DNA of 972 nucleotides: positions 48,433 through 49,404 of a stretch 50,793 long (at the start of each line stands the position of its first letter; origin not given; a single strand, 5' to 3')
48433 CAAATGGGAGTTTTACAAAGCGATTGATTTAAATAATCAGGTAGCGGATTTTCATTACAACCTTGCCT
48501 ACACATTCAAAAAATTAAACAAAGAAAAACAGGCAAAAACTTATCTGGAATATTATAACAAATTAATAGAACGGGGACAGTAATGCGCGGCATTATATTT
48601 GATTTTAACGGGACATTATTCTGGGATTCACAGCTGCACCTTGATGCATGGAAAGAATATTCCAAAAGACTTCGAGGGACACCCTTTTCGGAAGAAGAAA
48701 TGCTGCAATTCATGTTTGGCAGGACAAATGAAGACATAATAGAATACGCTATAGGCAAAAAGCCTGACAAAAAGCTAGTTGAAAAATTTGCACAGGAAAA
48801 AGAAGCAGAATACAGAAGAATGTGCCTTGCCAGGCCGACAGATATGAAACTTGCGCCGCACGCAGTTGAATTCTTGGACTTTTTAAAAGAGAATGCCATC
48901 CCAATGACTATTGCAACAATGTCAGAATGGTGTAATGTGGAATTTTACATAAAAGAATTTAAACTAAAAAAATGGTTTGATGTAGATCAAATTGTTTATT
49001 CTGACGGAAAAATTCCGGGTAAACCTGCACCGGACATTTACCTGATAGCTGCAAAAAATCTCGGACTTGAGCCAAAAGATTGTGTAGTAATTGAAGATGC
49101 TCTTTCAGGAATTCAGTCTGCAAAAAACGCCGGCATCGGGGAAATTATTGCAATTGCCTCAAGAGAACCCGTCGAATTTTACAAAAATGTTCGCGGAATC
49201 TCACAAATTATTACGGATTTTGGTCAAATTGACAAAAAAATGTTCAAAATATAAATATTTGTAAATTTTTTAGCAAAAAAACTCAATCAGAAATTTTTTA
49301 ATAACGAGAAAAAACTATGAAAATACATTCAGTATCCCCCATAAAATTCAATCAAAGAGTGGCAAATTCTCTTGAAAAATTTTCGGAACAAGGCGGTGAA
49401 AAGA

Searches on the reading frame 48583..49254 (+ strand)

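Call 65: search_protein_families(library=pfam, proteins=[window:48583-49254:+], max_evalue=0.00001)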
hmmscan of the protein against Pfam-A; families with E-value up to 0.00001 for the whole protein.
window:48583-49254:+ (223 aa): 2 families
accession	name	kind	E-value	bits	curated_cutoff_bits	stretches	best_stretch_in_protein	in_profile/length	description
PF00702.32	Hydrolase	-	6.4e-26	92.4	26.4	1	1-184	1-191/191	haloacid dehalogenase-like hydrolase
PF13419.12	HAD_2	-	8.4e-26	91.6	23.8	1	4-186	1-174/178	Haloacid dehalogenase-like hydrolase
